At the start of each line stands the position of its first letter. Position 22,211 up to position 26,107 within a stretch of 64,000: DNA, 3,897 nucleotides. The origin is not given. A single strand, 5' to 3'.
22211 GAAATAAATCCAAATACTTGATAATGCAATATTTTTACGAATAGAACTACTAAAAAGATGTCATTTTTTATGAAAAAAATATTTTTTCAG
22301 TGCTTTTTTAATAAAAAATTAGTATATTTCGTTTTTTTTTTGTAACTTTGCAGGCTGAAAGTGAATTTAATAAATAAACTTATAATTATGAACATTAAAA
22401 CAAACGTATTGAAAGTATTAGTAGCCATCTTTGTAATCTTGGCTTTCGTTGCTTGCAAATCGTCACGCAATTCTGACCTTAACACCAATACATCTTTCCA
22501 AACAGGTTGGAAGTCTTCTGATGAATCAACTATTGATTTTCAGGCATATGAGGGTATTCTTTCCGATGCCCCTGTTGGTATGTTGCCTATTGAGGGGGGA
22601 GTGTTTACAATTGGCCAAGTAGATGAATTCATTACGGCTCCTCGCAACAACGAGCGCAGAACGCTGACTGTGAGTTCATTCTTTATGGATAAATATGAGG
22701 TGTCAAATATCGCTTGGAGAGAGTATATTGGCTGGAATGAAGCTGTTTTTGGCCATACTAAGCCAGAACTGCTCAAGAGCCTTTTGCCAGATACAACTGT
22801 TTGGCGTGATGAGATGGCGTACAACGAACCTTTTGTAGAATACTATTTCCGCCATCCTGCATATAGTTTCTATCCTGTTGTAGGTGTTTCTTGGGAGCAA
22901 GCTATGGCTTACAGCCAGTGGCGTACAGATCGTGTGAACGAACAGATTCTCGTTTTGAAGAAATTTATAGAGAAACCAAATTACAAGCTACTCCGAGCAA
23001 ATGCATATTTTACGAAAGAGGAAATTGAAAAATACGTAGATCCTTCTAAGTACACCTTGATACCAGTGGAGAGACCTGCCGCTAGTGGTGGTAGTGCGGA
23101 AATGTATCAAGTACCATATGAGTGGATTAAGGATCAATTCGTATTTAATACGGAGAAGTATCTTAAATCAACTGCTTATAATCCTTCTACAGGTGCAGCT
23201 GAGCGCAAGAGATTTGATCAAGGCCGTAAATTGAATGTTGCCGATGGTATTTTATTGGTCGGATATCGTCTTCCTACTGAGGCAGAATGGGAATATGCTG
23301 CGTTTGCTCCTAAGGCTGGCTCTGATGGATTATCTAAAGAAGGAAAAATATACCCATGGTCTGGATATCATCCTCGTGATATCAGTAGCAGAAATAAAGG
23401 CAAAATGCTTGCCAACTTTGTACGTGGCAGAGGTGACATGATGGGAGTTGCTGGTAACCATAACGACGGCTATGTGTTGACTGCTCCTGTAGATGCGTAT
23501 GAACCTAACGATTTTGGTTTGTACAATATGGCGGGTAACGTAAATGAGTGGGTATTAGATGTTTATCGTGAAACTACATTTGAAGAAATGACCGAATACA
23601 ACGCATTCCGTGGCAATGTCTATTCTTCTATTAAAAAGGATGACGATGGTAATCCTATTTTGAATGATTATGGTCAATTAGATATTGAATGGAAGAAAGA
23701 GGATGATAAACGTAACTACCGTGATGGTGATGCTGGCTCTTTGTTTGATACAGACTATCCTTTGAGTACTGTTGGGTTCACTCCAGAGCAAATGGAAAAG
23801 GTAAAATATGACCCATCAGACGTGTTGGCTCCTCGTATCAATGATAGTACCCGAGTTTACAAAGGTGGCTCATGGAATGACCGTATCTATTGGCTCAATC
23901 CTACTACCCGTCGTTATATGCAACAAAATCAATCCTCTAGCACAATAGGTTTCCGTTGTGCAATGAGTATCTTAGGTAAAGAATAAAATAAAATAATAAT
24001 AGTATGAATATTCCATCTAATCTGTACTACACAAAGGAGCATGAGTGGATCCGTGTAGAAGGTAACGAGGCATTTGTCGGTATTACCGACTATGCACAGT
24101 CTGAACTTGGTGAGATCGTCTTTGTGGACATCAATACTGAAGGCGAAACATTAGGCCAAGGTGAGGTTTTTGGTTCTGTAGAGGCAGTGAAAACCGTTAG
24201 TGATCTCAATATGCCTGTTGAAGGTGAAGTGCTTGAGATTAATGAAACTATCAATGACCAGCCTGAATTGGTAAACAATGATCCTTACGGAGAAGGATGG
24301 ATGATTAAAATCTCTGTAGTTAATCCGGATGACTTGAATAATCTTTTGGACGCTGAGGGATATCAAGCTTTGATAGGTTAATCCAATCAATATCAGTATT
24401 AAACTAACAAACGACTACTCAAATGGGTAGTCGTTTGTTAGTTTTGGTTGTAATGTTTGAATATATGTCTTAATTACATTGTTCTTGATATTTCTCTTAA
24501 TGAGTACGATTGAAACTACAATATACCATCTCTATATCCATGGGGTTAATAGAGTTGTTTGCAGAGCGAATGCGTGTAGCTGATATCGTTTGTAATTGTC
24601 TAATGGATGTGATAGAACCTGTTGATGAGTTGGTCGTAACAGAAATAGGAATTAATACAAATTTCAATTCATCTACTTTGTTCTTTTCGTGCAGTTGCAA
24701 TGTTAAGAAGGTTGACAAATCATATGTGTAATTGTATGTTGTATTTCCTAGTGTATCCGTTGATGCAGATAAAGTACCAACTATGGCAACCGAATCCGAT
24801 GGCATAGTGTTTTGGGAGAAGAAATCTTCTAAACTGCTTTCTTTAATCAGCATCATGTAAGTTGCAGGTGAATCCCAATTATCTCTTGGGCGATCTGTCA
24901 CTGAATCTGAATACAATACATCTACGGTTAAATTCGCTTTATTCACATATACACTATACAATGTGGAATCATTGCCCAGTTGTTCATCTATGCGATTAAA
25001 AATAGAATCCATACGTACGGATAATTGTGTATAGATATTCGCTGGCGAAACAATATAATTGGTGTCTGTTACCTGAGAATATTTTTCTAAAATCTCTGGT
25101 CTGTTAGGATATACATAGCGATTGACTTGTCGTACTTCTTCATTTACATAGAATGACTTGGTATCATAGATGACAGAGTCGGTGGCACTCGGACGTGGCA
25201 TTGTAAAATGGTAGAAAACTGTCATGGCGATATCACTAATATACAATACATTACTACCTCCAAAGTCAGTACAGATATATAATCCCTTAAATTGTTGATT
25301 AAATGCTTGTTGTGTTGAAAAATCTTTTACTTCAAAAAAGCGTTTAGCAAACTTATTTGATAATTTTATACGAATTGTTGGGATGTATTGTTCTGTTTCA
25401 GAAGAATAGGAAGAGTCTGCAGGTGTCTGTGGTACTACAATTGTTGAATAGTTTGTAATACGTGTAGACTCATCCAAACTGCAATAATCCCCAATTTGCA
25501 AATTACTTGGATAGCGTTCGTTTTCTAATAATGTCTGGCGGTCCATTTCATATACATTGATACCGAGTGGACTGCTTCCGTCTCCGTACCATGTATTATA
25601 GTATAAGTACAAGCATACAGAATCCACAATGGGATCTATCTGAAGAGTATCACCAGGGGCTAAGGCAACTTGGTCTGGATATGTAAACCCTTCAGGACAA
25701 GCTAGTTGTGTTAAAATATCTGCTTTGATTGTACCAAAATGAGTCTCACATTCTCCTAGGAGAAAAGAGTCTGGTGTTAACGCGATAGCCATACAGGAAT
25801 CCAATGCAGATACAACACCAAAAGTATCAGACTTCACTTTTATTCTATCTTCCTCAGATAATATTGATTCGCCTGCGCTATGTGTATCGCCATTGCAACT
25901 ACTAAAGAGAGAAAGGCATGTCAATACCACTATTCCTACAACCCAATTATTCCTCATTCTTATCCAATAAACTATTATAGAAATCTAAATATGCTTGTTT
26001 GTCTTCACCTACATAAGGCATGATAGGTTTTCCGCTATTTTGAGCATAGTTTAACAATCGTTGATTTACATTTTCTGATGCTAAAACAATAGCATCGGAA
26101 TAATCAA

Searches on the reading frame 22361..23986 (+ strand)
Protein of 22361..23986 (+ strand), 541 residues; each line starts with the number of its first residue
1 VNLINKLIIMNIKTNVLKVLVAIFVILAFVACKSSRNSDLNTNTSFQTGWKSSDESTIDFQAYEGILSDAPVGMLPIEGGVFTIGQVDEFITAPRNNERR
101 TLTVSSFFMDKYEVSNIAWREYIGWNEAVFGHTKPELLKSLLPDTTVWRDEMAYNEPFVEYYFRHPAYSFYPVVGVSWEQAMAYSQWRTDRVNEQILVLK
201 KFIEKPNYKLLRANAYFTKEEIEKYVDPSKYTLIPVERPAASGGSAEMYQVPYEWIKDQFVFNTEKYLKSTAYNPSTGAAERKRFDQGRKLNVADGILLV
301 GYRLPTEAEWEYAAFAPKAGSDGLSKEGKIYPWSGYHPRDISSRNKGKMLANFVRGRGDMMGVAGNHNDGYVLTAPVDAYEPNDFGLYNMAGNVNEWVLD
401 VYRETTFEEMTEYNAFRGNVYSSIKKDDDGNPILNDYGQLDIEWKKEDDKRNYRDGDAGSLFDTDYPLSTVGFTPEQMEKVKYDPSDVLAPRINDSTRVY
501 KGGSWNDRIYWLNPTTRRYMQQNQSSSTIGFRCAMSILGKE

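Call 57: search_protein_families(library=ncbifam, proteins=[window:22361-23986:+], max_evalue=0.00001)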
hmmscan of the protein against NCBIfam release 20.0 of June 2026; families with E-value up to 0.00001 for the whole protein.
window:22361-23986:+ (541 aa): 6 families
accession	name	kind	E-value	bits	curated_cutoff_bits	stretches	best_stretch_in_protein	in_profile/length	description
TIGR03524.1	GldJ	equivalog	2e-106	356.9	458.2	2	13-432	3-395/559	gliding motility lipoprotein GldJ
TIGR03530.1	GldJ_short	equivalog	1.8e-88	297.1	382.9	3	38-196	28-185/396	gliding motility lipoprotein GldJ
TIGR03525.2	GldK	equivalog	8.2e-69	232.9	350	4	301-415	255-351/408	T9SS ring complex lipoprotein PorK/GldK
NF051459.1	pyoverdine_PvdO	equivalog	8.5e-11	41.4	500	1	367-406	184-223/280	dihydropyoverdine dehydrogenase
NF041186.1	SenA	equivalog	4.4e-08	32.9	420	0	301-325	289-308/382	selenoneine synthase SenA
TIGR03440.2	egtB_TIGR03440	equivalog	2.2e-06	27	360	0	72-192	171-295/413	ergothioneine biosynthesis protein EgtB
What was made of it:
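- On T9SS cargo in general: A GldJ/PorK-like protein at 22361-23986 scores below the cut-off (call 57).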

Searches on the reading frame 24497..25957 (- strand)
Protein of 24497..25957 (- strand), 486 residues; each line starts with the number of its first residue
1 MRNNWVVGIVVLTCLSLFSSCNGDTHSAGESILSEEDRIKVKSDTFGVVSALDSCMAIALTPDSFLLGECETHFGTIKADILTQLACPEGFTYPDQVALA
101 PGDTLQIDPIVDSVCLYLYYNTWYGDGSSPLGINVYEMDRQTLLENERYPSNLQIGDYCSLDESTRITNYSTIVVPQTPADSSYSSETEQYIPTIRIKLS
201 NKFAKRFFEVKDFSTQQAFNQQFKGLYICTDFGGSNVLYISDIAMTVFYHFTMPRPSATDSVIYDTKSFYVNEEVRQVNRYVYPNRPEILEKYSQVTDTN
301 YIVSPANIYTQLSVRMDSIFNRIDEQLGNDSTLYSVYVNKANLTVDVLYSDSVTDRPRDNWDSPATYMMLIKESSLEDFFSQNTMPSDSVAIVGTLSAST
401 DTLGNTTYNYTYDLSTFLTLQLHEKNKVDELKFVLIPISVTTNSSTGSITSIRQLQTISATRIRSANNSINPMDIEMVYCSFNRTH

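Call 57: search_protein_families(library=ncbifam, proteins=[window:24497-25957:-], max_evalue=0.00001)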
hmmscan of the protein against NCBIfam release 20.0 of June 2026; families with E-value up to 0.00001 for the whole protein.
window:24497-25957:- (486 aa): 1 family
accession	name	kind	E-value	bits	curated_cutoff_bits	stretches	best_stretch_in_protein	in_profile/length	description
NF053687.1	BamH_bt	equivalog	6.9e-42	143.8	670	1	7-396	6-401/510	BamH family beta-barrel-assembly machinery protein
